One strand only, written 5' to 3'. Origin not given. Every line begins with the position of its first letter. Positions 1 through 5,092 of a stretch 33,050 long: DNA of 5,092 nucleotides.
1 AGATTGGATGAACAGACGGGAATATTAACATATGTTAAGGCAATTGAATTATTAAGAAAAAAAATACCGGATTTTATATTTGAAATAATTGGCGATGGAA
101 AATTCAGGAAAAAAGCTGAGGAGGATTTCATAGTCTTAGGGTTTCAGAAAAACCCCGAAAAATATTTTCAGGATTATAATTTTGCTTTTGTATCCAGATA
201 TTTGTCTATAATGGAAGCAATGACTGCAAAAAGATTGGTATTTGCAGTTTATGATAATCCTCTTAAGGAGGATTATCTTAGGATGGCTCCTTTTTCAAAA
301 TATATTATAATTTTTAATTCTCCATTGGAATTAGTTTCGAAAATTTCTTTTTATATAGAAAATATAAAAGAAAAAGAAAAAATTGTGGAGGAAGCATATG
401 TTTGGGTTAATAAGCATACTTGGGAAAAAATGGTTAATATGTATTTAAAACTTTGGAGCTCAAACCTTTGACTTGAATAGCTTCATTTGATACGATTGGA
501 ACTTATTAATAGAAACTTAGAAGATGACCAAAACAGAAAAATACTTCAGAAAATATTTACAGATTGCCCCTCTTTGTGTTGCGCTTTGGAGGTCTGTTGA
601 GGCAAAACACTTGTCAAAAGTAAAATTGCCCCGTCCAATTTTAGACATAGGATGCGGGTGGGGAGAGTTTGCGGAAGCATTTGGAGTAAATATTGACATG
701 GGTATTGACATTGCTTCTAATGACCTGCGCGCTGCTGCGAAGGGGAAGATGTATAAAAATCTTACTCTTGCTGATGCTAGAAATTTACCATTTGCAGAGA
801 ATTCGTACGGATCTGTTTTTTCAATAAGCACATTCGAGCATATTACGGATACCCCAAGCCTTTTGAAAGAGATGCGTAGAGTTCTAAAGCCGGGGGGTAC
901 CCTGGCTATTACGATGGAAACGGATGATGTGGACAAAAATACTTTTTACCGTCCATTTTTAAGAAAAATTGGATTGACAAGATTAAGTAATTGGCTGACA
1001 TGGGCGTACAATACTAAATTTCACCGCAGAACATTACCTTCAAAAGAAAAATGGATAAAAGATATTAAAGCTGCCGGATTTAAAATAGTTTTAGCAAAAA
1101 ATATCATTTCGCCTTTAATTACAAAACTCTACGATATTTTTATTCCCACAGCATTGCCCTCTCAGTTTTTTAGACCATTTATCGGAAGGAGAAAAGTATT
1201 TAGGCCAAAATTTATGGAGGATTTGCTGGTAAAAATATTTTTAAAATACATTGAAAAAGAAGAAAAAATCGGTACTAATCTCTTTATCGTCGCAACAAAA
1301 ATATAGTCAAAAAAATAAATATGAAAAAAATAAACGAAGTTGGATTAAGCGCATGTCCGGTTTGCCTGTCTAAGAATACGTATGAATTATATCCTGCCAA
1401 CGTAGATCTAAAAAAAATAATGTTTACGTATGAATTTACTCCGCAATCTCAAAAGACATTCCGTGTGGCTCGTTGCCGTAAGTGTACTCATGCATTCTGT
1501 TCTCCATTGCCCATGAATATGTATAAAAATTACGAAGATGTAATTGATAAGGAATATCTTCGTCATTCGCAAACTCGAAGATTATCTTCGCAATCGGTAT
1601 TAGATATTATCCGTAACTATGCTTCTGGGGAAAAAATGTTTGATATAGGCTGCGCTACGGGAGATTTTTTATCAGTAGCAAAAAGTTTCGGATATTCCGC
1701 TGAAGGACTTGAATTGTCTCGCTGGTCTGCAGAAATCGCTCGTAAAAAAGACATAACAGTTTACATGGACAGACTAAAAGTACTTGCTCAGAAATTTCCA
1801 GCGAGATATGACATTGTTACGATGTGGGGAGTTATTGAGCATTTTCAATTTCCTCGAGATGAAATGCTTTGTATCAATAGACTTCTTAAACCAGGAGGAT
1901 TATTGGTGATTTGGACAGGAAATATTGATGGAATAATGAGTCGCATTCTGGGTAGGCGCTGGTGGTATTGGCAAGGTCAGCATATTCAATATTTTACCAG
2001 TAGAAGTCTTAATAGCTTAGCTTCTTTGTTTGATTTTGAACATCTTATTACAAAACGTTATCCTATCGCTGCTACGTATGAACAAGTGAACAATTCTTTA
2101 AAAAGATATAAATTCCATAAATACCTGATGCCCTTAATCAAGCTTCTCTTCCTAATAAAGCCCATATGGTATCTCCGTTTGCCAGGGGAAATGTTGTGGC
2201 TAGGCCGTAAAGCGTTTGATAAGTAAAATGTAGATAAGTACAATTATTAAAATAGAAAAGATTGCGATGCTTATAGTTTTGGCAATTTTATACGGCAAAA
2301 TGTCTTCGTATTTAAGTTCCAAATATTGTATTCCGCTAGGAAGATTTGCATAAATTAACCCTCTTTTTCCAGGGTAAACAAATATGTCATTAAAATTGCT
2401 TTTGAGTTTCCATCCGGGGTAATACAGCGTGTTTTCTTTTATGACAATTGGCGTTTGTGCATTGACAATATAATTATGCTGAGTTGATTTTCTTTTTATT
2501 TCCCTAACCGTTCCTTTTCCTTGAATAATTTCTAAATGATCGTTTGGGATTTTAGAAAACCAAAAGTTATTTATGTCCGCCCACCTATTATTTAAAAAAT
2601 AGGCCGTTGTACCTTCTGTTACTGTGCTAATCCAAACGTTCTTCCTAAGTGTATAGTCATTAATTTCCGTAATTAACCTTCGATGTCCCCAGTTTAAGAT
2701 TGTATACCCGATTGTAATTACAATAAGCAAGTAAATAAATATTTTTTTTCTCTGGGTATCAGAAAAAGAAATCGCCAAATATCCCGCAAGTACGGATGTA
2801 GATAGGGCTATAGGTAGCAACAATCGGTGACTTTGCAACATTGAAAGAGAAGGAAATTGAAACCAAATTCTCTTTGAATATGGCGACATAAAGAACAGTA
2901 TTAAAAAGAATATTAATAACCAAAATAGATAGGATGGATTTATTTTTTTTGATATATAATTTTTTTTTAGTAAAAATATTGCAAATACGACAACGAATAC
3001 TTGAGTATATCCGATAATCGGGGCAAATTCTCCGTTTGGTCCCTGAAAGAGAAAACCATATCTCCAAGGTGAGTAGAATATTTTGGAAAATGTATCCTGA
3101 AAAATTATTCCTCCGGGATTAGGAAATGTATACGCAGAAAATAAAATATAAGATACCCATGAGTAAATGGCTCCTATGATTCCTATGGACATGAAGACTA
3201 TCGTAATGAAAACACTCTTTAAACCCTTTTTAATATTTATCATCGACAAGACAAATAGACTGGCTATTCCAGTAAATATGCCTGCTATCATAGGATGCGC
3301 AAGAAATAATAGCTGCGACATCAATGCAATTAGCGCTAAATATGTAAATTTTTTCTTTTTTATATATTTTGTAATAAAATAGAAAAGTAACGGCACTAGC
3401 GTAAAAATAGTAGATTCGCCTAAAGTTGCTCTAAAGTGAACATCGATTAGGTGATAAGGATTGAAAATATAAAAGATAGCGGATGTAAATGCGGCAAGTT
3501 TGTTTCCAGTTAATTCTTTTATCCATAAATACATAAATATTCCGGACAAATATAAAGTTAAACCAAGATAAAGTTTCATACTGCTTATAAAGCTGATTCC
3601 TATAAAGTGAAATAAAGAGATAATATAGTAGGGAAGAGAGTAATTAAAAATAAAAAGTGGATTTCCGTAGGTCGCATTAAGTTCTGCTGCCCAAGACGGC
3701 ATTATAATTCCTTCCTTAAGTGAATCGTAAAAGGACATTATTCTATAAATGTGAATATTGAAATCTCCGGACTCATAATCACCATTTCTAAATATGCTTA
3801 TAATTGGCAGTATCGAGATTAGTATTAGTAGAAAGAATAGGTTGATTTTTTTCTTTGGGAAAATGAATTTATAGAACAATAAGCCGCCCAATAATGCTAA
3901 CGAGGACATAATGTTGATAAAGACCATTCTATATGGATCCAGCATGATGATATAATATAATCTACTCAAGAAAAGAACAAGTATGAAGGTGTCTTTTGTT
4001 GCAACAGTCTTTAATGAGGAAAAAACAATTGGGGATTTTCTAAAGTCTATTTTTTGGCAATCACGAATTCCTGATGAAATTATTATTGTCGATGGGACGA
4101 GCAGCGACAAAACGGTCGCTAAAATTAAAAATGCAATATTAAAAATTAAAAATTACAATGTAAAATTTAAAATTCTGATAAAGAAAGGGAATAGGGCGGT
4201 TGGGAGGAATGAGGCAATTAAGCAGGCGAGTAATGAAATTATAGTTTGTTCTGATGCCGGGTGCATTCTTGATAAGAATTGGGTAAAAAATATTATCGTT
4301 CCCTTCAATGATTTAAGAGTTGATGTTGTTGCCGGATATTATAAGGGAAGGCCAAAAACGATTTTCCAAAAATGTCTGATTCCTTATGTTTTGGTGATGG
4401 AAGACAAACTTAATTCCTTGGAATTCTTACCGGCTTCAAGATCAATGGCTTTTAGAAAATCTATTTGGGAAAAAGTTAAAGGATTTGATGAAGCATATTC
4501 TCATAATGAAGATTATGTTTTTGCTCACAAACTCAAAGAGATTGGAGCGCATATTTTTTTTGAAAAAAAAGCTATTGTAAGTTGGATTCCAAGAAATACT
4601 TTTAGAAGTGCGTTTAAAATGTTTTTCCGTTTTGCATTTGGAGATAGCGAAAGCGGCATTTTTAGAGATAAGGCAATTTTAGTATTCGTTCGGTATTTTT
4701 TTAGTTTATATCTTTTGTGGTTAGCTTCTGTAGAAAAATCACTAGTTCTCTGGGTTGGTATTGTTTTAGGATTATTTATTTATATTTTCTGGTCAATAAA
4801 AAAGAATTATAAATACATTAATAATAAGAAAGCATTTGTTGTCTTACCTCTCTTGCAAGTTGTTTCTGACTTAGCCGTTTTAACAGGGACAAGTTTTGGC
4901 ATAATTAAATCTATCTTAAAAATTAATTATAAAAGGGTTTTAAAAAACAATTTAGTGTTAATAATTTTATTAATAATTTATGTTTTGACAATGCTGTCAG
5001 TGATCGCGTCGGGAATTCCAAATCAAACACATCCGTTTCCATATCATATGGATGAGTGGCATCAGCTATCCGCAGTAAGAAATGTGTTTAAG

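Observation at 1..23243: A 23-kb surface-glycan locus built around seven or more polytopic GT-C-like transferases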

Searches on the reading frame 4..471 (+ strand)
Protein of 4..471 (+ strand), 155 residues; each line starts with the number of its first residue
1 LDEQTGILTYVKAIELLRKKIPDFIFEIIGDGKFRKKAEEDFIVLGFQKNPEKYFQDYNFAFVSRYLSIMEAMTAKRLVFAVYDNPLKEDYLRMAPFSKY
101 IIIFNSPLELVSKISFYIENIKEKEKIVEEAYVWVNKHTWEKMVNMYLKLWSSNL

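Call 3: search_protein_families(library=pfam, proteins=[window:4-471:+], max_evalue=0.01)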
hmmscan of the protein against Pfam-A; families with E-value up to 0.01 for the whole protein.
window:4-471:+ (155 aa): 3 families
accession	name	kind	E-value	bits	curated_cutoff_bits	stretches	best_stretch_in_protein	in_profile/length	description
PF00534.26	Glycos_transf_1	-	7.9e-06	26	26.4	1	5-132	28-170/172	Glycosyl transferases group 1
PF13692.12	Glyco_trans_1_4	-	0.00014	22.6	27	1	3-81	13-105/142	Glycosyl transferases group 1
PF13524.12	Glyco_trans_1_2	-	0.00038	20.9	25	1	97-145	91-140/144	Glycosyl transferase-like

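Call 54: search_protein_families(library=pfam, proteins=[window:4-471:+], max_evalue=1)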
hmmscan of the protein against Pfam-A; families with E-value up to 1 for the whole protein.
window:4-471:+ (155 aa): 3 families
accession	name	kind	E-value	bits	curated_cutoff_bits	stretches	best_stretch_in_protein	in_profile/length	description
PF00534.26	Glycos_transf_1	-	7.9e-06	26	26.4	1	5-132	28-170/172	Glycosyl transferases group 1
PF13692.12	Glyco_trans_1_4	-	0.00014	22.6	27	1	3-81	13-105/142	Glycosyl transferases group 1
PF13524.12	Glyco_trans_1_2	-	0.00038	20.9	25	1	97-145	91-140/144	Glycosyl transferase-like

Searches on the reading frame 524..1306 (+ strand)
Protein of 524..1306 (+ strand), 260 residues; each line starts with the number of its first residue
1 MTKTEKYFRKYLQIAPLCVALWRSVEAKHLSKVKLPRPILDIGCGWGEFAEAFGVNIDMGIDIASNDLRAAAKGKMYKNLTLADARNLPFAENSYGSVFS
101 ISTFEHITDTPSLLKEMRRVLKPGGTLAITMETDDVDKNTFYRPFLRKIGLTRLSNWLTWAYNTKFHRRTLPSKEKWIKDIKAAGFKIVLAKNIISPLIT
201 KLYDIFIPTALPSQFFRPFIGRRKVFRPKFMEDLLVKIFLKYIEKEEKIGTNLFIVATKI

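Call 3: search_protein_families(library=pfam, proteins=[window:524-1306:+], max_evalue=0.01)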
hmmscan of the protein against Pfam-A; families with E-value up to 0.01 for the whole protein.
window:524-1306:+ (260 aa): 9 families
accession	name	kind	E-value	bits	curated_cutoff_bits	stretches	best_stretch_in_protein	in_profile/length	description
PF08241.18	Methyltransf_11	-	5.4e-19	69.1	21.2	1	40-129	1-95/95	Methyltransferase domain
PF13649.12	Methyltransf_25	-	4.5e-15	56.6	27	1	39-125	1-97/97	Methyltransferase domain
PF13489.12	Methyltransf_23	-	3.1e-13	50.2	27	1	34-189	21-162/164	Methyltransferase domain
PF13847.12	Methyltransf_31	-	6.4e-12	45.8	27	1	39-132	7-112/145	Methyltransferase domain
PF01209.24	Ubie_methyltran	-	1.3e-10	41.5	20.1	1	21-145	34-166/233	ubiE/COQ5 methyltransferase family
PF08242.18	Methyltransf_12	-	4.5e-10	40.6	30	1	40-127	1-98/98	Methyltransferase domain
PF02353.26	CMAS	-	8.9e-09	35.5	27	1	38-194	65-218/273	Mycolic acid cyclopropane synthetase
PF05148.21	Methyltransf_8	-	1.4e-06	28.7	27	1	28-159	65-186/219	Hypothetical methyltransferase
PF20922.3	Anamorsin_N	-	0.0063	16.7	27.1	0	91-134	48-92/163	Anamorsin, N-terminal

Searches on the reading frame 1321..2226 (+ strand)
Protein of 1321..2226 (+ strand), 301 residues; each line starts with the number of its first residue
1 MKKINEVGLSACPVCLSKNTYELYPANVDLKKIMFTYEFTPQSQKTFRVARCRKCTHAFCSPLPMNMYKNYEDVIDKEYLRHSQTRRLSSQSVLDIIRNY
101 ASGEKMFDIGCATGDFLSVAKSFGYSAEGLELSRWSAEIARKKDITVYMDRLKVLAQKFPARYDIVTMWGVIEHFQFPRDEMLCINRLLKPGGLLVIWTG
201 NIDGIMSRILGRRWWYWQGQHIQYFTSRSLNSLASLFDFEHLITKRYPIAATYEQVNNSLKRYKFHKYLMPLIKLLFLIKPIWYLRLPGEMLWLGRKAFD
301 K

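Call 3: search_protein_families(library=pfam, proteins=[window:1321-2226:+], max_evalue=0.01)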
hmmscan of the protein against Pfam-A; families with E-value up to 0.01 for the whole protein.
window:1321-2226:+ (301 aa): 8 families
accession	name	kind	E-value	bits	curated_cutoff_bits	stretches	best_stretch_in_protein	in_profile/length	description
PF13489.12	Methyltransf_23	-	1e-26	94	27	1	101-240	21-160/164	Methyltransferase domain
PF08241.18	Methyltransf_11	-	1e-08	36.1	21.2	1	108-197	2-95/95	Methyltransferase domain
PF08242.18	Methyltransf_12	-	4.5e-08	34.1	30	1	108-195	2-98/98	Methyltransferase domain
PF13649.12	Methyltransf_25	-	5.5e-07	30.6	27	1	108-193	3-97/97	Methyltransferase domain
PF13847.12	Methyltransf_31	-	1.7e-05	25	27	1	102-201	3-113/145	Methyltransferase domain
PF02353.26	CMAS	-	0.00065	19.5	27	1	99-198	59-165/273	Mycolic acid cyclopropane synthetase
PF07021.18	MetW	-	0.0014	18.8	21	1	96-182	7-98/193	Methionine biosynthesis protein MetW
PF08003.17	Methyltransf_9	-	0.0024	17.3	23.8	1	161-226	181-246/315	Protein of unknown function (DUF1698)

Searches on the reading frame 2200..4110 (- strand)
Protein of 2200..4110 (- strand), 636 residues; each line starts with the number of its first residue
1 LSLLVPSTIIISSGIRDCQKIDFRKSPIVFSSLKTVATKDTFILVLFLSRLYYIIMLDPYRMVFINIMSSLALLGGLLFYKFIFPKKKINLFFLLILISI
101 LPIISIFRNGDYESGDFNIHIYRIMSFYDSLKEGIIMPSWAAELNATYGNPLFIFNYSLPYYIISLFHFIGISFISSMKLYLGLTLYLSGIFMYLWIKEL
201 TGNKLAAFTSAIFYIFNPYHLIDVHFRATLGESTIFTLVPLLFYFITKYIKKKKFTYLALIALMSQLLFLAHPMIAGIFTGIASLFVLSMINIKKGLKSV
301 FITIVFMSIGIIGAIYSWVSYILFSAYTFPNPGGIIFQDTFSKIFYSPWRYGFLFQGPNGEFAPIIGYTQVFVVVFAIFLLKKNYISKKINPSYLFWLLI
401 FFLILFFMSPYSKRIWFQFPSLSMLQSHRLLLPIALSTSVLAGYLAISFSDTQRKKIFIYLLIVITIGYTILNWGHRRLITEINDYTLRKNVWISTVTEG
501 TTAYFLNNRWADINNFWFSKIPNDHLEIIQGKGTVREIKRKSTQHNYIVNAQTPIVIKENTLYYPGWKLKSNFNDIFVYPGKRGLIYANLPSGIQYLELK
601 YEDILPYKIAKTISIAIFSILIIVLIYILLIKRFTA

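Call 3: search_protein_families(library=pfam, proteins=[window:2200-4110:-], max_evalue=0.01)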
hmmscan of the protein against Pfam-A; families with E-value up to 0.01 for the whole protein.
window:2200-4110:- (636 aa): 1 family
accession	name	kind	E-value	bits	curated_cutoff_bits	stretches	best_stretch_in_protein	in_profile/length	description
PF10131.15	PTPS_related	-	6.9e-14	51.7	26.4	1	158-468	6-302/621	6-pyruvoyl-tetrahydropterin synthase related domain; membrane protein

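Call 6: search_protein_families(library=ncbifam, proteins=[window:2200-4110:-], max_evalue=0.01)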
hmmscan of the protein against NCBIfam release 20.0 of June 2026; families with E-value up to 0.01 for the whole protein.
window:2200-4110:- (636 aa): 0 families

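Call 73: search_solved_structures(query=window:2200-3945:-, max_evalue=1)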
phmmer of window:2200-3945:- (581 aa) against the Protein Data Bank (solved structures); distinct sequences matched with E-value up to 1: 0.

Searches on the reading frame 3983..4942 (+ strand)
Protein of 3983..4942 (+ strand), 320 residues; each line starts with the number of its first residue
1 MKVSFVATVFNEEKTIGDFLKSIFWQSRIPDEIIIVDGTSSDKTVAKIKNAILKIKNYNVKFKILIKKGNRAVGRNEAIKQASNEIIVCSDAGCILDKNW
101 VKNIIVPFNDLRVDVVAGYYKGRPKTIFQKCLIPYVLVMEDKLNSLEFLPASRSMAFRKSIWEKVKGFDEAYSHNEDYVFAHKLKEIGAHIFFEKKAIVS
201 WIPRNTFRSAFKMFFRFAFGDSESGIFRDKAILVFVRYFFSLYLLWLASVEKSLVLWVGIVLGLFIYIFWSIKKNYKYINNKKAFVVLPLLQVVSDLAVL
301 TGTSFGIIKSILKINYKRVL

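Call 68: search_protein_representatives(protein=window:3983-4942:+)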
Query: 320 residues. Proteins with E-value up to 0.001 (for the whole library): 13597; up to 1e-10: 2416; up to 1e-30: 566. The best 150 are listed.
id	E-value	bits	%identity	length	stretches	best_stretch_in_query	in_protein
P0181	5.2e-119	413.7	60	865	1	2-320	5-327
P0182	1.2e-118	412.5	61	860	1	1-318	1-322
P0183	1.6e-116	405.5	60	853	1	1-316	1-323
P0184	9.3e-112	389.9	57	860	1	1-319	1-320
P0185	5.1e-109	380.9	60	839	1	1-313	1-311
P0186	4.7e-108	377.7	57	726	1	1-313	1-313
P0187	7.4e-108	377.1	58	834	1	1-313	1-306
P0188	4.5e-107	374.5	56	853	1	2-312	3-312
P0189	1.4e-106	372.9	58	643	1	1-318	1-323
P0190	9.4e-106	370.2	57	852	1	1-308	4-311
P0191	4.1e-105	368.1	59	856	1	2-310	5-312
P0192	1.2e-104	366.5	57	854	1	1-312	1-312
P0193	7.1e-103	360.7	54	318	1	1-316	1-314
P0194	1.5e-100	353.1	55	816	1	8-309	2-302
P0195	2.0e-100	352.7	59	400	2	55-310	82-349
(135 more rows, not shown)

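Call 70: search_solved_structures(query=A4, max_evalue=0.1)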
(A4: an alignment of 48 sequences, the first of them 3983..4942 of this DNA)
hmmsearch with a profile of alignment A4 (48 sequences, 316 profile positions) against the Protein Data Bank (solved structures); distinct sequences matched with E-value up to 0.1: 54.
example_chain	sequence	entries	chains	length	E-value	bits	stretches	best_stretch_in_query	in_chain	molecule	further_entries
2z87_A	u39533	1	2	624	1.9e-21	79.7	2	5-114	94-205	Chondroitin synthase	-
2z86_A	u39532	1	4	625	1.9e-21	79.7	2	5-114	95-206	Chondroitin synthase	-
5tze_C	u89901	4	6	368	6.5e-15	58.2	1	3-114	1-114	Glycosyl transferase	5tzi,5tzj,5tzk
5tz8_A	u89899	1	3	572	2e-14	56.6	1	3-114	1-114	Glycosyl transferase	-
6h1j_A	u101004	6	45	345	6e-14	55.1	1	3-187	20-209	Probable ss-1,3-N-acetylglucosaminyltransferase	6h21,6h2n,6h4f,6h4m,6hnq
6yv7_B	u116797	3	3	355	9.2e-14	54.5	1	4-127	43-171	Glycosyl transferase, family 2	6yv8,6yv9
6yv7_A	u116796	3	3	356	9.3e-14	54.4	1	4-127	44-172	Glycosyl transferase, family 2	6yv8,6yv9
9omm_A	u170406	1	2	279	8.4e-13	51.3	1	4-203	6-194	Glycosyltransferase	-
9omh_A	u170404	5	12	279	1e-12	51.1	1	4-201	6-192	Glycosyltransferase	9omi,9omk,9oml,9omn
8bz4_A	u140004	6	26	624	1.1e-12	51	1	3-118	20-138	Glycosyltransferase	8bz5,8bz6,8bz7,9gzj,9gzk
8bz8_A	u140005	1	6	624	1.1e-12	50.9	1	3-118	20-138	Glycosyltransferase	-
9omj_A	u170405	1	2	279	1.1e-12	50.9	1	4-201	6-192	Glycosyltransferase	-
5hea_A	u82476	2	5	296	2.6e-12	49.7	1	5-115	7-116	Putative glycosyltransferase (GalT1)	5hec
8vh7_A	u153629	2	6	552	1.5e-11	47.2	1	5-107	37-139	Heparosan synthase B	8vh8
8viw_A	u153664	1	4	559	1.6e-11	47.1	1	5-107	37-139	Heparosan synthase B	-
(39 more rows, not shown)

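Call 71: search_protein_families(library=ncbifam, alignment_id=A4, max_evalue=0.00001)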
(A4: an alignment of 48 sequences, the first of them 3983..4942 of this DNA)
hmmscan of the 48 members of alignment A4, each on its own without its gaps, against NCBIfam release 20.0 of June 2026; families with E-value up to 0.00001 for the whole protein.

A. member 1, window:3983-4942:+ (320 aa): 10 families
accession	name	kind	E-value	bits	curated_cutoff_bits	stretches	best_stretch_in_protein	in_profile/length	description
TIGR03937.1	PgaC_IcaA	equivalog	2.9e-17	62.7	422.3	1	2-120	46-163/407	poly-beta-1,6-N-acetyl-D-glucosamine synthase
TIGR04283.1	glyco_like_mftF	equivalog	1.6e-13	50.8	182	1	4-200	2-185/221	TIGR04283 family arsenosugar biosynthesis glycosyltransferase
TIGR03965.1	mycofact_glyco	equivalog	8.7e-13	47.9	280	1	2-118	75-189/467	mycofactocin biosynthesis glycosyltransferase MftF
NF041875.1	EPS_EpsD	equivalog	1.4e-10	41.1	370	1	6-222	4-228/325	exopolysaccharide biosynthesis glycosyltransferase EpsD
TIGR03472.1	HpnI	equivalog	8.5e-09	34.7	310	1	11-295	51-342/373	bacteriohopanetetrol glucosamine biosynthesis glycosyltransferase HpnI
NF038302.1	EPS_HpsE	equivalog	3.5e-08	32.8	300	1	4-163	4-176/307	hormogonium polysaccharide biosynthesis glycosyltransferase HpsE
NF047683.1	TeichurnBiosyTuaG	equivalog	4.6e-07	29.7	400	1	2-92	7-95/252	teichuronic acid biosynthesis protein TuaG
NF010496.0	PRK13915.1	equivalog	6.4e-07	28.7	262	1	2-121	32-156/307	glucosyl-3-phosphoglycerate synthase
NF007482.0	PRK10073.1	equivalog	2.6e-06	26.7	423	1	2-104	7-106/334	glycosyltransferase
NF053739.1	GlytfEpsEBac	equivalog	5.7e-06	25.5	450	1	2-92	2-91/265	glycosyltransferase EpsE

B. families by the number of members that match (of 48 scanned): 26 families (the first 25 are shown)
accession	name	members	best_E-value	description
TIGR03965.1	mycofact_glyco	48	1.1e-28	mycofactocin biosynthesis glycosyltransferase MftF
NF041875.1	EPS_EpsD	48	7.9e-24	exopolysaccharide biosynthesis glycosyltransferase EpsD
TIGR04283.1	glyco_like_mftF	48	9.7e-23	TIGR04283 family arsenosugar biosynthesis glycosyltransferase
NF007482.0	PRK10073.1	48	3.1e-16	glycosyltransferase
TIGR03937.1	PgaC_IcaA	47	4.4e-23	poly-beta-1,6-N-acetyl-D-glucosamine synthase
NF038302.1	EPS_HpsE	44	1.4e-17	hormogonium polysaccharide biosynthesis glycosyltransferase HpsE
NF047683.1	TeichurnBiosyTuaG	43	6.9e-12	teichuronic acid biosynthesis protein TuaG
NF045692.1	OglycostaseCruG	31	4.2e-13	2'-O-glycosyltransferase CruG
NF053739.1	GlytfEpsEBac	29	9.8e-10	glycosyltransferase EpsE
NF041394.1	GtaseAglG_Halo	22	1.9e-09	glucosyl-dolichyl phosphate glucuronosyltransferase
NF010496.0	PRK13915.1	18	4.2e-10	glucosyl-3-phosphoglycerate synthase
TIGR03472.1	HpnI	15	1.1e-09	bacteriohopanetetrol glucosamine biosynthesis glycosyltransferase HpnI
TIGR03111.1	glyc2_xrt_Gpos1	11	2.8e-10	TIGR03111 family XrtG-associated glycosyltransferase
NF038299.1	EPS_HpsN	9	4.6e-10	hormogonium polysaccharide biosynthesis glycosyltransferase HpsN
NF047588.1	GlcsyltransPgfSStrep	9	1.1e-08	glycosyltransferase PgfS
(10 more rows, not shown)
